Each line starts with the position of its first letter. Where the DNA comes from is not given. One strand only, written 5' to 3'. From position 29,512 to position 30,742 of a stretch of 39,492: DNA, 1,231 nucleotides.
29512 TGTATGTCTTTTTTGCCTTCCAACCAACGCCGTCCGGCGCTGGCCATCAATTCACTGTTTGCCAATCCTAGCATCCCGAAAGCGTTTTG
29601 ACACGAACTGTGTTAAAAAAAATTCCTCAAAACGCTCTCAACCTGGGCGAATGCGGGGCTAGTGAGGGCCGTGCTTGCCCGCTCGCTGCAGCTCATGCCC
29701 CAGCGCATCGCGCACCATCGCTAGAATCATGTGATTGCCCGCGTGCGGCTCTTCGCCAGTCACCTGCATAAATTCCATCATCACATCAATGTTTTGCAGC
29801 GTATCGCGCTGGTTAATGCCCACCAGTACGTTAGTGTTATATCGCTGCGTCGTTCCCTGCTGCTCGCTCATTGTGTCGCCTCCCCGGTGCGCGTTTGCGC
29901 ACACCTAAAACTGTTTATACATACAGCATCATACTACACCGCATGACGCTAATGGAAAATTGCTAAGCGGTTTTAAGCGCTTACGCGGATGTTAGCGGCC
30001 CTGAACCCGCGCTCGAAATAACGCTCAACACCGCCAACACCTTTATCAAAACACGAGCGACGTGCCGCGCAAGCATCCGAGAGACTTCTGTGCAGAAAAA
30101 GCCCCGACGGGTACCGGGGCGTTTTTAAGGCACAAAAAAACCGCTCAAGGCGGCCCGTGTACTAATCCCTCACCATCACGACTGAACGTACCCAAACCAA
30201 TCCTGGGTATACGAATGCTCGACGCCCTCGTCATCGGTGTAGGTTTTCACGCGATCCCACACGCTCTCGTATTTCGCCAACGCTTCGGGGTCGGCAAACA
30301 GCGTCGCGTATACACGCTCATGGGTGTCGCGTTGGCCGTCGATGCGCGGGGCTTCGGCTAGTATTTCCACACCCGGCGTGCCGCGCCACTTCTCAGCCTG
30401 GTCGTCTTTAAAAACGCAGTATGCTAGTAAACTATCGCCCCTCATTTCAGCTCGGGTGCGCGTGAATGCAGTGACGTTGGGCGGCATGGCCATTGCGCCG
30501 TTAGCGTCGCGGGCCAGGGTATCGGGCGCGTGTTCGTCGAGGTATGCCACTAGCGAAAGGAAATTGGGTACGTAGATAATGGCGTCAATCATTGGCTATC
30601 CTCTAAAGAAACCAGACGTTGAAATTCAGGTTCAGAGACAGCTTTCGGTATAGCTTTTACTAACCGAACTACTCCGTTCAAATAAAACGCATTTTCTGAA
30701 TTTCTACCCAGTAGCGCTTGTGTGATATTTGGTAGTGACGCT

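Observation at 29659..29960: A single canonical SOS box gates a 70-aa orphan gene that reads into repA: candidate LexA-controlled antirepressor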

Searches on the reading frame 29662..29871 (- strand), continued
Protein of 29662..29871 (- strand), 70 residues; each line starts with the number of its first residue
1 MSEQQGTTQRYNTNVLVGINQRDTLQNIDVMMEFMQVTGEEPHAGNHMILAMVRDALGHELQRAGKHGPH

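Call 82: search_protein_families(library=pfam, proteins=[L010:10481-11212:+, L011:10428-11489:+], max_evalue=0.01)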
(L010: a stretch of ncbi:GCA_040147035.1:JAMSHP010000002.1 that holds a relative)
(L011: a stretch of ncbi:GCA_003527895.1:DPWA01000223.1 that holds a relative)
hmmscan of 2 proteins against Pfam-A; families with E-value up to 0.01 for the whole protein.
L010:10481-11212:+ (244 aa): 0 families

L011:10428-11489:+ (354 aa): 0 families

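Call 102: search_protein_families(alignment_id=A4, library=phrogs, max_evalue=1)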
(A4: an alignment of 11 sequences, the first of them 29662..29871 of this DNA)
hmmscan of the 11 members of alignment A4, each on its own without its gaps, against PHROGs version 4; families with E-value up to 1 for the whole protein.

A. member 1, window:29662-29871:- (70 aa): 2 families
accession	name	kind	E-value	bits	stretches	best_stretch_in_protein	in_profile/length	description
phrog_14482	-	unknown function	0.2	12.3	1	29-43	11-25/50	-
phrog_25305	-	tail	0.34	9.9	1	12-58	469-515/820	tail fiber protein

B. families by the number of members that match (of 11 scanned): 7 families
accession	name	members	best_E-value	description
phrog_25535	-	2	0.062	-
phrog_28604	-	1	0.12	-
phrog_34499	-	1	0.19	-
phrog_14482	-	1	0.2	-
phrog_16642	-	1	0.31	head protein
phrog_3936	-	1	0.33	-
phrog_25305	-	1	0.34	tail fiber protein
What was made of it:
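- On Tum protein family / presumed N15 AntC protein family (sequence homology): There are no PHROG hits for 11 members (call 102).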

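Call 106: search_protein_families(library=pfam, proteins=[L012:8390-8761:-], max_evalue=0.1)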
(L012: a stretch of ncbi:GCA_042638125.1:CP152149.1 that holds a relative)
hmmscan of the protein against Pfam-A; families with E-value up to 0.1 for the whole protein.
L012:8390-8761:- (123 aa): 6 families
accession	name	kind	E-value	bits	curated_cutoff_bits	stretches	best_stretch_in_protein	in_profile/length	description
PF01381.28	HTH_3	-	0.00072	20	23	0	21-49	2-30/55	Helix-turn-helix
PF13560.12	HTH_31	-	0.001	19.8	27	1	18-50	4-36/64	Helix-turn-helix domain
PF13443.12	HTH_26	-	0.0037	17.9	22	1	21-74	3-55/63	Cro/C1-type HTH DNA-binding domain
PF13384.12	HTH_23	-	0.0065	16.7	24.6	0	25-49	14-38/50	Homeodomain-like domain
PF12728.13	HTH_17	-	0.048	14.4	27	0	30-49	3-22/51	Helix-turn-helix domain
PF13413.12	HTH_25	-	0.073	13.3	24.6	0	25-73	7-59/62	Helix-turn-helix domain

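Call 109: find_encoding_contigs(protein=P0045, flank=10000, max_places=1)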
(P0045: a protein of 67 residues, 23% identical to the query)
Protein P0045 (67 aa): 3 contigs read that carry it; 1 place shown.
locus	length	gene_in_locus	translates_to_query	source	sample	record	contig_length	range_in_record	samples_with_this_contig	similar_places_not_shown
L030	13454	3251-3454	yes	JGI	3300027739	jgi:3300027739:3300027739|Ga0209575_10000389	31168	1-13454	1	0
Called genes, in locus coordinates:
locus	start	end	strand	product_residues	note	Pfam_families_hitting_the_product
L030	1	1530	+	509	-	?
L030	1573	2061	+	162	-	-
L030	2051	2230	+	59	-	-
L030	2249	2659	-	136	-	-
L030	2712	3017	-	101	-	-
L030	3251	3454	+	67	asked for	-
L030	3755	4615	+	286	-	-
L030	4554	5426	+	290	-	-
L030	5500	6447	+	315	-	-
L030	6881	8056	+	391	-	PF10543:ORF6N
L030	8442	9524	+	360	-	-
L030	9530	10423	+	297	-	-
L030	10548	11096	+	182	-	PF27200:YjaZ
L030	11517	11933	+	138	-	PF10765:Phage_P22_NinX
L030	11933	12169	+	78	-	-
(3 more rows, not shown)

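Call 110: find_encoding_contigs(protein=P0053, flank=10000, max_places=1)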
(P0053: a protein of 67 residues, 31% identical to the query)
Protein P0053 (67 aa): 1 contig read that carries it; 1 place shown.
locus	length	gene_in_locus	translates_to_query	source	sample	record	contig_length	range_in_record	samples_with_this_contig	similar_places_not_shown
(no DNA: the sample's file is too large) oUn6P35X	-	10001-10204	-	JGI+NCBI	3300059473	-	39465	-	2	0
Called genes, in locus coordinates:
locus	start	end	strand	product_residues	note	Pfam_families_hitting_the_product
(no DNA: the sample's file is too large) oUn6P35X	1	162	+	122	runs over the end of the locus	-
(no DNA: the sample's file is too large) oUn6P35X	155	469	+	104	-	-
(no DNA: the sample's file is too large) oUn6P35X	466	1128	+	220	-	-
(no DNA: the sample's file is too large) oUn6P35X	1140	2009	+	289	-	-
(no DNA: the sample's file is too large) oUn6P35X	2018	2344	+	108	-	PF02413:Caudo_TAP, PF16778:Phage_tail_APC (weak)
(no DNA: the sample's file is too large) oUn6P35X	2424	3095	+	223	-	PF24027:DUF7338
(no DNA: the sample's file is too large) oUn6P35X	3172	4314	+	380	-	PF22671:Gp18_domIII_N (weak), PF04984:Phage_sheath_1, PF17482:Phage_sheath_1C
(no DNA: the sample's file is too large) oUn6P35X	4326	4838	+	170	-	PF04985:Phage_tube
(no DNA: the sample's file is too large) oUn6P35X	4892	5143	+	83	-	PF10109:Phage_TAC_7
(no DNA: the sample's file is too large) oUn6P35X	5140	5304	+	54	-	PF06528:Phage_P2_GpE (weak)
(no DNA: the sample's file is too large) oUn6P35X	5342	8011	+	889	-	PF10145:PhageMin_Tail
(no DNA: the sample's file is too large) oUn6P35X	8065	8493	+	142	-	PF06995:Phage_P2_GpU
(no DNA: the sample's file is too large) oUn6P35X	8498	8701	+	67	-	PF05489:Phage_tail_X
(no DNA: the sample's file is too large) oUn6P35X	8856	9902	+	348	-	PF05954:Phage_GPD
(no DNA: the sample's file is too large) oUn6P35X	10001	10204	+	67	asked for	-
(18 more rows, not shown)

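Call 115: find_related_loci(query=window:29662-29871:-, collection=genome_contigs, flank=1500)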
Query window:29662-29871:- (70 aa) in genome_contigs; peptide patterns used: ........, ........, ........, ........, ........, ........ (x = any residue, [..] = any of these).
140 stretches matched a pattern, but none encodes a relative of the query by tblastn (E <= 1e-3).

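Call 126: predict_structure(alignment_id=A9)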
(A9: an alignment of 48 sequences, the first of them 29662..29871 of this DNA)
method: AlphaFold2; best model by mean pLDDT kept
length: 70 residues; sequences in the alignment: 48
mean_pLDDT: 77.2   pTM: 0.59
mean pLDDT of the five models: 77.2, 77.2, 77.1, 75.5, 74.5
residues with pLDDT >= 90: 21; 70-90: 30; 50-70: 8; < 50: 11
segments of 3 or more residues with pLDDT < 50: 1-8, 68-70
pLDDT, mean of each block of 10 residues (from residue 1): 45 80 92 85 81 92 67
secondary structure, 60 per line:
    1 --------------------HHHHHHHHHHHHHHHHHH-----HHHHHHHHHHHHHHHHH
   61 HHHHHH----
elements in order: H21-38 H44-66

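Call 128: fold_search(model_id=the predicted structure, library=viral)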
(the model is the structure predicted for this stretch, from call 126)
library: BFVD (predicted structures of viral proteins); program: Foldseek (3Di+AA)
matches with E <= 10: 199; with E <= 0.001: 1
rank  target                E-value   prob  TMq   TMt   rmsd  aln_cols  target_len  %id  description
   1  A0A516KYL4            1.1e-06  1.00  0.44  0.44   8.2        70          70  100  (no name in the UniProt tables at hand)
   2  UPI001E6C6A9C         5.1e-01  0.77  0.55  0.48  11.6        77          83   13  (no name look-up for this kind of identifier)
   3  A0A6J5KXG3            5.8e-01  0.87  0.58  0.52   7.8        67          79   13  Uncharacterized protein [uncultured Caudovirales phage]
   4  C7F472                7.4e-01  0.85  0.58  0.57   6.7        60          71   15  (no name in the UniProt tables at hand)
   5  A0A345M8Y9            8.9e-01  0.41  0.43  0.43   8.6        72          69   18  Uncharacterized protein [Streptomyces phage StarPlatinum]
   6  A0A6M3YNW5            1.2e+00  0.96  0.64  0.82   2.1        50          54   12  (no name in the UniProt tables at hand)
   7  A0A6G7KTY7            1.2e+00  0.44  0.53  0.05   9.6        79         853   15  PNP868R [African swine fever virus]
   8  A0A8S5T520            1.3e+00  0.87  0.57  0.73   2.8        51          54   20  Uncharacterized protein [Myoviridae sp. ct6eX13]
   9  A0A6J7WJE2            1.3e+00  0.82  0.57  0.21   5.9        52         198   12  HTH_ARSR domain containing protein [uncultured Caudovirales phage]
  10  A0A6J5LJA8            1.5e+00  0.66  0.56  0.53   7.9        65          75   20  Uncharacterized protein [uncultured Caudovirales phage]
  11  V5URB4                1.6e+00  0.72  0.63  0.62   6.8        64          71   11  Uncharacterized protein [Synechococcus phage ACG-2014h]
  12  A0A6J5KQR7            1.9e+00  0.82  0.55  0.79   2.1        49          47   12  Uncharacterized protein [uncultured Caudovirales phage]
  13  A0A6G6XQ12            1.9e+00  0.57  0.48  0.34   2.5        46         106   17  (no name in the UniProt tables at hand)
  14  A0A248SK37            1.9e+00  0.47  0.54  0.44  10.4        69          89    9  (no name in the UniProt tables at hand)
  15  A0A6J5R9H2            1.9e+00  0.38  0.52  0.43  12.3        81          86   11  Uncharacterized protein [uncultured Caudovirales phage]
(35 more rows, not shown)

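Call 129: list_cluster_members(proteins=[window:29662-29871:-, window:17412-18062:+])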
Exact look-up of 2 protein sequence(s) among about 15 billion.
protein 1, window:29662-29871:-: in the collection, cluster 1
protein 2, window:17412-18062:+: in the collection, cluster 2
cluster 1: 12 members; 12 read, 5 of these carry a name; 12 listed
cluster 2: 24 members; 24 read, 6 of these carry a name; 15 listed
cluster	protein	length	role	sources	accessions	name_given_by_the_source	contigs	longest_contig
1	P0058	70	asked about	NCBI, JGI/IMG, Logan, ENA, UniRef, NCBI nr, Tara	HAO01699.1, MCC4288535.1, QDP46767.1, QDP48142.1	hypothetical protein [Vreelandella aquamarina] | hypothetical protein | hypothetical protein n=1 Tax=Vreelandella aquamarina TaxID=77097 RepID=UPI000ED58D73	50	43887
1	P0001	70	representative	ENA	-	-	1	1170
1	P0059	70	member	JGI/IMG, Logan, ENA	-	hypothetical protein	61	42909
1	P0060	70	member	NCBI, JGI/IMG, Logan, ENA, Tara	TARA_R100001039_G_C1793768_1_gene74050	hypothetical protein | strand:- start:256 stop:468 length:213 start_codon:yes stop_codon:yes gene_type:complete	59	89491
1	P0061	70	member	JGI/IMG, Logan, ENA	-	hypothetical protein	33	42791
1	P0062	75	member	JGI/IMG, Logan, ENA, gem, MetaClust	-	\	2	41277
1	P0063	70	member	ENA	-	-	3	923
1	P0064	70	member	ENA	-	-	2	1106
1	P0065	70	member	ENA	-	-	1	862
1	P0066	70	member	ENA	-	-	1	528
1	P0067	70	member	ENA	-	-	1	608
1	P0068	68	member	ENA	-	-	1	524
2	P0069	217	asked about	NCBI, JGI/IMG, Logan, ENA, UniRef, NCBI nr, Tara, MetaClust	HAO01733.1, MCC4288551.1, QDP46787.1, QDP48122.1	XRE family transcriptional regulator [Vreelandella aquamarina] | transcriptional regulator with XRE-family HTH domain | XRE family transcriptional regulator n=1 Tax=Vreelandella aquamarina TaxID=77097 ...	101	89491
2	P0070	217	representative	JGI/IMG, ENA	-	-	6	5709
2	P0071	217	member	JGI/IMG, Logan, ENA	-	transcriptional regulator with XRE-family HTH domain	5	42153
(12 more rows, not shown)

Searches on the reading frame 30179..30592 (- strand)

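Call 6: search_protein_families(library=pfam, proteins=[window:30179-30592:-], max_evalue=0.01)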
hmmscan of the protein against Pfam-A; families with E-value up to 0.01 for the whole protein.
window:30179-30592:- (138 aa): 1 family
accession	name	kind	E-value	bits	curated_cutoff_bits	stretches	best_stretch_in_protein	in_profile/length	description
PF01660.22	Vmethyltransf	-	0.0044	16.6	27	1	89-136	146-186/310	Viral methyltransferase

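Call 7: search_protein_families(library=phrogs, proteins=[window:30179-30592:-], max_evalue=0.01)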
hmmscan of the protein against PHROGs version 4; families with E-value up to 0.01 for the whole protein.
window:30179-30592:- (138 aa): 0 families
